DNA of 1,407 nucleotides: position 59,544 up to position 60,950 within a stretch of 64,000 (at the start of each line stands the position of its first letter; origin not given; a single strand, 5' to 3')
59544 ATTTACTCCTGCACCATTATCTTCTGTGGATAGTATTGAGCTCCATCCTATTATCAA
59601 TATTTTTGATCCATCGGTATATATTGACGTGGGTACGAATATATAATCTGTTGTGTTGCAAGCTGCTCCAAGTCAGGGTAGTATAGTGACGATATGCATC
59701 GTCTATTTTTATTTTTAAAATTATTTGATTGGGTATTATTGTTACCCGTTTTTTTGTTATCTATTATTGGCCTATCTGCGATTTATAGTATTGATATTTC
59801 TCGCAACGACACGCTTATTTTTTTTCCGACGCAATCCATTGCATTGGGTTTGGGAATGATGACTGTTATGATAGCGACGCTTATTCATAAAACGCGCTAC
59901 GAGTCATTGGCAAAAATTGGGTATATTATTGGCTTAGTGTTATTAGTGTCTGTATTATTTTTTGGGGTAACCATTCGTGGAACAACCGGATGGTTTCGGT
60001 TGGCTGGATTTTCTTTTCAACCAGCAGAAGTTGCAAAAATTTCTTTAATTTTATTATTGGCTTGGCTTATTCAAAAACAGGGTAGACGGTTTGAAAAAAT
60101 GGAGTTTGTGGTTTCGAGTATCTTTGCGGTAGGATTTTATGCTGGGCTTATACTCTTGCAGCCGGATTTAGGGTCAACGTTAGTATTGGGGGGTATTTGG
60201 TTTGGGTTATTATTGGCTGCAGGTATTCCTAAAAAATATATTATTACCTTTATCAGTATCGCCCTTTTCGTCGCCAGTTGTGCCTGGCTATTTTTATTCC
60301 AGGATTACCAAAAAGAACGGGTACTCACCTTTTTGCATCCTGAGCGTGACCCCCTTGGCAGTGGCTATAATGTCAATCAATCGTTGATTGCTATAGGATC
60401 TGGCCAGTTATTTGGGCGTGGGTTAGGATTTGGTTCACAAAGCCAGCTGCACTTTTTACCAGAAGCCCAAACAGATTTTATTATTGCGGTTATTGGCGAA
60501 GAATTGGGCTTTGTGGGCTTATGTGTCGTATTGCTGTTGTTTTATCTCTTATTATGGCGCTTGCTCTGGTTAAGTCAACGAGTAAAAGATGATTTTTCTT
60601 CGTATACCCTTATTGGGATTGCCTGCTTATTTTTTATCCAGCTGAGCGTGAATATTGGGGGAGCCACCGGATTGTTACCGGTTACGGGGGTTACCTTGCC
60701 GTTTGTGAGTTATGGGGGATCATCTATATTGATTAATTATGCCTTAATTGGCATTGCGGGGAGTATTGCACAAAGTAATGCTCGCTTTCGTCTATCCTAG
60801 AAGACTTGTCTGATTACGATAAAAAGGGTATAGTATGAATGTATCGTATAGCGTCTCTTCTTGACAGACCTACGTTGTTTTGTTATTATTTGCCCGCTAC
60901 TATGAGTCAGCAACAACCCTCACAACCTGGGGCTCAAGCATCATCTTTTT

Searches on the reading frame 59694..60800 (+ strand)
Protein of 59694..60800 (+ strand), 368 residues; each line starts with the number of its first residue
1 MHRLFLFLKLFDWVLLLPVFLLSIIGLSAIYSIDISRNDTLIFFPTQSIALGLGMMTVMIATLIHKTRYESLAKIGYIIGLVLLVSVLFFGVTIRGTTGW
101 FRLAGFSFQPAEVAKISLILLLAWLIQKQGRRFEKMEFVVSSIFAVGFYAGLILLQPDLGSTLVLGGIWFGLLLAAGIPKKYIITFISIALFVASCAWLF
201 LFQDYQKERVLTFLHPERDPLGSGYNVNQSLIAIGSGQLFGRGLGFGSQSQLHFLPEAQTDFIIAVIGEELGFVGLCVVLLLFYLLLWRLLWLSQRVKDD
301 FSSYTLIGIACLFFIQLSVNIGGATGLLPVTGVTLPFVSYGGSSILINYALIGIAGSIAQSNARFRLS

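Call 22: search_protein_families(library=pfam, proteins=[window:59694-60800:+], max_evalue=0.001)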
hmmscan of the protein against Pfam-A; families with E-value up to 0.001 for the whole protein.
window:59694-60800:+ (368 aa): 1 family
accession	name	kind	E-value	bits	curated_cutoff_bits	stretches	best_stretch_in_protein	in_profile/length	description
PF01098.24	FTSW_RODA_SPOVE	-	2.6e-98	329.7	26.4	1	17-361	6-353/356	Cell cycle protein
